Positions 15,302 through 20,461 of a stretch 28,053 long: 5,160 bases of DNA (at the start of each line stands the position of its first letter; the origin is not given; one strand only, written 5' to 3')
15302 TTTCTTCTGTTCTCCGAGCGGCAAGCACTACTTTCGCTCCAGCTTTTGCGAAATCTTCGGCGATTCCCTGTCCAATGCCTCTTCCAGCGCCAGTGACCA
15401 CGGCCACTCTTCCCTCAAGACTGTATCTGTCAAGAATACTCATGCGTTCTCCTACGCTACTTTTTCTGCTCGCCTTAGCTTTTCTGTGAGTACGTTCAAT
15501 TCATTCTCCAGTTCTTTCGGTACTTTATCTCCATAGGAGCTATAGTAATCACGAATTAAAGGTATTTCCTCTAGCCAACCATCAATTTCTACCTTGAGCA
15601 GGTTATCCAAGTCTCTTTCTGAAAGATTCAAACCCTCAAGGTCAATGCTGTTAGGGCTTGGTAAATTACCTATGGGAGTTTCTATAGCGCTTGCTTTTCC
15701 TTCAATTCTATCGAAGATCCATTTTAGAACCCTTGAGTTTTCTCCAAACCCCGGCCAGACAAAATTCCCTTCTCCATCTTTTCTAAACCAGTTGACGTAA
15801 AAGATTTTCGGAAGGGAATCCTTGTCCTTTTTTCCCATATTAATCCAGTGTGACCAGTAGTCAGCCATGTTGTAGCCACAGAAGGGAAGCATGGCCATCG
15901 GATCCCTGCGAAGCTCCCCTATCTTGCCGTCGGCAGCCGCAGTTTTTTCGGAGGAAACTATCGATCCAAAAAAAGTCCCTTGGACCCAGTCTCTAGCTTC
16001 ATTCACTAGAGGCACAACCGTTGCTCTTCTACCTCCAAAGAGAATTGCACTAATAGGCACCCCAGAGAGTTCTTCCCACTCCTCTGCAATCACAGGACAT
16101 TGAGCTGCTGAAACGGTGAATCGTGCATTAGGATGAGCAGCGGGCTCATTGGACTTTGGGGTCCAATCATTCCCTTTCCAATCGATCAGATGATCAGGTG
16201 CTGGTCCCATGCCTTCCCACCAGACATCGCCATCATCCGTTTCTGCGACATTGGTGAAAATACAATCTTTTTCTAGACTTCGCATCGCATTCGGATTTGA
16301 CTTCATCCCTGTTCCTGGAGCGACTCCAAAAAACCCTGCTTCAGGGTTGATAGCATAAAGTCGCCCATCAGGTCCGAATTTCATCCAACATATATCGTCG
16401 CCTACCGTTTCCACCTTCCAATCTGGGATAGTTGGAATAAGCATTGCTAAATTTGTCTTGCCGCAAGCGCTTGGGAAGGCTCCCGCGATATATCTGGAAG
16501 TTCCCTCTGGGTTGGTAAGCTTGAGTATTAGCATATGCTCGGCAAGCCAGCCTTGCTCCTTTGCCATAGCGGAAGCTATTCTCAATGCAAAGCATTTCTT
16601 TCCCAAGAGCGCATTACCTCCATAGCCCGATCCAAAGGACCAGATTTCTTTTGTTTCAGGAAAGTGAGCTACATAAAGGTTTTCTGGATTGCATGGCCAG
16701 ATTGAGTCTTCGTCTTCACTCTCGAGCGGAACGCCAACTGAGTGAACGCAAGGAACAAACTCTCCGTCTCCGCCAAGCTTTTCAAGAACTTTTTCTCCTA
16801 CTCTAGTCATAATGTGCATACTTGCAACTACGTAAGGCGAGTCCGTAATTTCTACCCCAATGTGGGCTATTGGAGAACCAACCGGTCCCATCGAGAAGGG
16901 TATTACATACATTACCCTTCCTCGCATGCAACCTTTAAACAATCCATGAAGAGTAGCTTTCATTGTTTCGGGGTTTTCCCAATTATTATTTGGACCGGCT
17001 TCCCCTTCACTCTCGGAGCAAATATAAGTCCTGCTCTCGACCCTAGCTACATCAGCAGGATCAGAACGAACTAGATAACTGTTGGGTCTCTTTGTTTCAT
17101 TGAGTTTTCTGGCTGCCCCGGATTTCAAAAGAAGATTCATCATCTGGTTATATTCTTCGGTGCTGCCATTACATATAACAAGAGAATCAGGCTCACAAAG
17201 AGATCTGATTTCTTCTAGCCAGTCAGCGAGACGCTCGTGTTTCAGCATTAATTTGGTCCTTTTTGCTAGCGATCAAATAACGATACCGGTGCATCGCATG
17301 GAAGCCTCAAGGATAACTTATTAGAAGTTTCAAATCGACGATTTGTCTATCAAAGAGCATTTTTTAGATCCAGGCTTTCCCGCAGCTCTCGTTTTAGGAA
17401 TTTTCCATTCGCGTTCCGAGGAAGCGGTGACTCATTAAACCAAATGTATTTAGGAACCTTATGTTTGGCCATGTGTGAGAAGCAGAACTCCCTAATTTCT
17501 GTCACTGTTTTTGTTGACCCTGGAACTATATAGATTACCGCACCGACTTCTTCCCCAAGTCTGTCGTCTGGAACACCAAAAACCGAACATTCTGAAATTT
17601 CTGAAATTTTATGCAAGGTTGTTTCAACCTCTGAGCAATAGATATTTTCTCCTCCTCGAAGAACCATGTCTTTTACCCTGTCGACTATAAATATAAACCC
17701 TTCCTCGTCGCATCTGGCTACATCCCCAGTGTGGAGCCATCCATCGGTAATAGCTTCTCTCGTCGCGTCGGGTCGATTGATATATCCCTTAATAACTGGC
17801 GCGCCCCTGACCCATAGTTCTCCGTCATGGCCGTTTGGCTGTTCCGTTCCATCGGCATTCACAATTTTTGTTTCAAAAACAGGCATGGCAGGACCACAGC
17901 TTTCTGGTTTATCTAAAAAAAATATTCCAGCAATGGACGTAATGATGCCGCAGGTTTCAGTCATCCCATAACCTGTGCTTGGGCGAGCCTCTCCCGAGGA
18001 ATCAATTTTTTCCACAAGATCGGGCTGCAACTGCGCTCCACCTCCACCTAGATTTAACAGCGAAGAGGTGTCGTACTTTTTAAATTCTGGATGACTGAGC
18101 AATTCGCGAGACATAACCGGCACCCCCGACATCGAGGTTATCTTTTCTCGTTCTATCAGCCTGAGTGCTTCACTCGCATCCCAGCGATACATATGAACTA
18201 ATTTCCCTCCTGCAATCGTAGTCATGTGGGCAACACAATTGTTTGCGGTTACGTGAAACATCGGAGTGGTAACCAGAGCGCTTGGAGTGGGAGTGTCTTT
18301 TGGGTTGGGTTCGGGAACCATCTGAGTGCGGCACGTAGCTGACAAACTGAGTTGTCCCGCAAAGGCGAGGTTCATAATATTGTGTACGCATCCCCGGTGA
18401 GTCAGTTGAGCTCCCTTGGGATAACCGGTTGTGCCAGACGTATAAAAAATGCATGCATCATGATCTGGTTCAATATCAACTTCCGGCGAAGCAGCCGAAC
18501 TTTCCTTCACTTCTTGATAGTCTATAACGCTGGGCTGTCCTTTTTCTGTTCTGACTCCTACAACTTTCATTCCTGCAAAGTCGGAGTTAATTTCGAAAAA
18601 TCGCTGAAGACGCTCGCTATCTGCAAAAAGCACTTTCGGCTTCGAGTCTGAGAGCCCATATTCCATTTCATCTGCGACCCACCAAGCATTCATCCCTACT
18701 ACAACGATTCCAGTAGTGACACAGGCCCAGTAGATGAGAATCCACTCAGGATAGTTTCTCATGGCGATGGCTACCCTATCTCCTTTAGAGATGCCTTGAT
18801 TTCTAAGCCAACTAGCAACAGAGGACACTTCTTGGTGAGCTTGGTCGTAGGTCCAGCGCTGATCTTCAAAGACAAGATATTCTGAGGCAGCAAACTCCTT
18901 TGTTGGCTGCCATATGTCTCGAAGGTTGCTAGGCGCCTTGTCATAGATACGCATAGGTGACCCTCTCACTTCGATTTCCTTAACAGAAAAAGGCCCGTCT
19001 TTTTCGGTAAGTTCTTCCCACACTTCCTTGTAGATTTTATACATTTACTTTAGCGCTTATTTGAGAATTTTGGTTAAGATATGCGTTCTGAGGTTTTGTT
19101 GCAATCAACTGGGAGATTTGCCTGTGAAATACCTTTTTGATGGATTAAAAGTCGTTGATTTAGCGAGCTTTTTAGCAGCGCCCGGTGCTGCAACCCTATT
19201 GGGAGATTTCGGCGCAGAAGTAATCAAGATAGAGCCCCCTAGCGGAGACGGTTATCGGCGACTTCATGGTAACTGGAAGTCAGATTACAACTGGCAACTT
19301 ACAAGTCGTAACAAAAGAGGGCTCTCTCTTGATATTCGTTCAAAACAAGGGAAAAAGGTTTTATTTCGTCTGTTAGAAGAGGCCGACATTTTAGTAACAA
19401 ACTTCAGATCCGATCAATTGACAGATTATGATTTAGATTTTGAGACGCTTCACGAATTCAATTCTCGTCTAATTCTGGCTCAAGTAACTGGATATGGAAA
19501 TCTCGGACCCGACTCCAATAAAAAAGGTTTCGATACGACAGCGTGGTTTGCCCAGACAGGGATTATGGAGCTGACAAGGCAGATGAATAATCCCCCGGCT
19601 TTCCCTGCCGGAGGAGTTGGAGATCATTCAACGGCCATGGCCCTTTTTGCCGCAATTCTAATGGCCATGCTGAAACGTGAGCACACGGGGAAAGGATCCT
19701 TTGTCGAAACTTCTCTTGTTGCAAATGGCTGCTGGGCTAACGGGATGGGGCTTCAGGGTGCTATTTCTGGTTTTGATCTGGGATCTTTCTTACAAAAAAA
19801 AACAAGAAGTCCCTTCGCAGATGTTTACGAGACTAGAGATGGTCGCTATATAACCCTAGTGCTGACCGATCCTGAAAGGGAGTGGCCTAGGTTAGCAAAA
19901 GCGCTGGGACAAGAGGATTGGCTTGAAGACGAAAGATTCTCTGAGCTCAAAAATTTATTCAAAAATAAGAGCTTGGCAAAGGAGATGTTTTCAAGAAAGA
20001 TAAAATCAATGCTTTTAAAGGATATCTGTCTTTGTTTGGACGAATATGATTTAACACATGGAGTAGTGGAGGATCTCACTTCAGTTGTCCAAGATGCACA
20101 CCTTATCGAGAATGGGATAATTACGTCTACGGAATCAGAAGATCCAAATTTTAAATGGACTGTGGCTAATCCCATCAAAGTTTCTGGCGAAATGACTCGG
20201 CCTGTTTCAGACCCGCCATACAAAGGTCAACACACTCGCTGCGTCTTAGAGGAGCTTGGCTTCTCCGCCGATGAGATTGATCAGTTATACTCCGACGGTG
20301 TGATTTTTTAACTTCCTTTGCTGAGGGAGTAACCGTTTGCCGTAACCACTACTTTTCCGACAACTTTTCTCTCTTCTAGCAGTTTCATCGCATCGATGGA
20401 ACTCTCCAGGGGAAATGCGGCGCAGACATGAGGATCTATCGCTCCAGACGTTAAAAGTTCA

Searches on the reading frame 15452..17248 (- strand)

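Call 5: search_protein_families(library=ncbifam, max_evalue=1e-10, proteins=[window:15452-17248:-])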
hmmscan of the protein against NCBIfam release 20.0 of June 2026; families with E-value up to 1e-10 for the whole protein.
window:15452-17248:- (598 aa): 1 family
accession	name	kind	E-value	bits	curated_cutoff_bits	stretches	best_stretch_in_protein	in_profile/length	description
NF003253.0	PRK04210.1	equivalog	9.7e-291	965.5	504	1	2-594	18-610/612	phosphoenolpyruvate carboxykinase (GTP)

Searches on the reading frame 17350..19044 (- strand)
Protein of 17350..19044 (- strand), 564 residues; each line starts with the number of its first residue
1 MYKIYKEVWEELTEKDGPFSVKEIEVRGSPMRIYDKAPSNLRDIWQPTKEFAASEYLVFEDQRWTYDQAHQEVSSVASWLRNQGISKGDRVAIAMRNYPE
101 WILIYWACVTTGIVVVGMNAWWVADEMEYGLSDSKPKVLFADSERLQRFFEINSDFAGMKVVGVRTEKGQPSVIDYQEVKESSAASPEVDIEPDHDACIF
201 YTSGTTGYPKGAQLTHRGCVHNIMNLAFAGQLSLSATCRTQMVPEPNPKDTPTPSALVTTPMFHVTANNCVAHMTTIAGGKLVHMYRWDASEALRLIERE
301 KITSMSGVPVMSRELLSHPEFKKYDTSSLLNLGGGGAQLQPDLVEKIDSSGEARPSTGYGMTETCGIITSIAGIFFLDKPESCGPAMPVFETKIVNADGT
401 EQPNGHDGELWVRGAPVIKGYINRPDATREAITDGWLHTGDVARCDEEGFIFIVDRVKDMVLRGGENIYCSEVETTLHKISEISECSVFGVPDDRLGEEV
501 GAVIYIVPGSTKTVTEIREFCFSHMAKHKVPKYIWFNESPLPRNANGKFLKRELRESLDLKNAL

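Call 5: search_protein_families(library=ncbifam, max_evalue=1e-10, proteins=[window:17350-19044:-])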
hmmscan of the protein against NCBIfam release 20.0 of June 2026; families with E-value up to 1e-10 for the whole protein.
window:17350-19044:- (564 aa): 102 families (the best 25 are shown)
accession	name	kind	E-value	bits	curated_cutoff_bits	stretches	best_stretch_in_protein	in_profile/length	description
NF004837.0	PRK06187.1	subfamily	1.4e-125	419.6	476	1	46-559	16-523/531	long-chain-fatty-acid--CoA ligase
NF052580.1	Str24CoAsynCasG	equivalog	1.1e-123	413.4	750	1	5-554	7-546/548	steroid-24-oyl-CoA synthetase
NF006182.0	PRK08316.1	subfamily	1.5e-95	320.7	663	1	54-558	27-517/523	fatty acyl-CoA synthetase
NF006181.0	PRK08314.1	subfamily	9.1e-94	314.7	705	1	48-557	34-553/563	long-chain-fatty-acid--CoA ligase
NF005307.0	PRK06839.1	equivalog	5.8e-93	312.2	748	1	57-557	21-492/496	o-succinylbenzoate--CoA ligase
NF009233.0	PRK12583.1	subfamily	2.9e-91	306.6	832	1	50-557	30-549/558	fatty acid CoA ligase family protein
NF005801.1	PRK07656.1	equivalog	3.8e-89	299.6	657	1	48-555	11-500/500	FadD3 family acyl-CoA ligase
NF052269.1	Staph_lig_FadD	equivalog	5.3e-89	298.8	650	1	60-559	24-494/499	long-chain-fatty-acid--CoA ligase FadD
NF004114.0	PRK05605.1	equivalog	2.2e-87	293.8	766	2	184-559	211-570/575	long-chain-fatty-acid--CoA ligase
NF004797.0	PRK06145.1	equivalog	1.4e-83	280.9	850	1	56-559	20-496/499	acyl-CoA synthetase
NF002966.0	PRK03640.1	equivalog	1.1e-82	278.2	556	1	57-558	21-480/483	o-succinylbenzoate--CoA ligase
NF005702.0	PRK07514.1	subfamily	9.2e-81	271.7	558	1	60-557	26-499/506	malonyl-CoA synthase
NF006572.0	PRK09088.1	equivalog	8.7e-79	265.4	696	1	50-558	17-487/491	acyl-CoA synthetase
NF009071.0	PRK12406.1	subfamily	1.5e-78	264.5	701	1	57-557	6-501/510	acyl-CoA synthetase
NF005676.0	PRK07470.1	equivalog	6.3e-74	249.5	774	1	45-561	27-532/544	acyl-CoA synthetase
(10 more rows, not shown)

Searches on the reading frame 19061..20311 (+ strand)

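Call 5: search_protein_families(library=ncbifam, max_evalue=1e-10, proteins=[window:19061-20311:+])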
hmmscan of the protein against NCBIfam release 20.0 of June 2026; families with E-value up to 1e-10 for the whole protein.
window:19061-20311:+ (416 aa): 7 families
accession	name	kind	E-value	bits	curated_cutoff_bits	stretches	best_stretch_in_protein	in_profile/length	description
NF003809.0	PRK05398.1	subfamily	5.5e-53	180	442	2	26-219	5-200/416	formyl-CoA transferase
TIGR03253.1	oxalate_frc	equivalog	1.6e-51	175.3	504.2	2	26-219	4-199/416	formyl-CoA transferase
NF052585.1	SucGlutTfsCaiB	equivalog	2.5e-43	148.2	750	1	26-400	8-389/394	succinate--glutarate CoA-transferase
NF041294.1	Scnl_mescCoAtase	equivalog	2.5e-42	145.4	700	1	27-396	5-380/381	succinyl-CoA:mesaconate CoA-transferase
NF008511.0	PRK11430.1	equivalog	5.4e-34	117.9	522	1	23-317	7-301/381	CoA:oxalate CoA-transferase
NF002914.1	PRK03525.1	equivalog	2.3e-28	99.3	413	1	26-415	10-397/400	L-carnitine CoA-transferase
TIGR04253.1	mesacon_CoA_iso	equivalog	3.3e-15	56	725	1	26-415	3-400/403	2-methylfumaryl-CoA isomerase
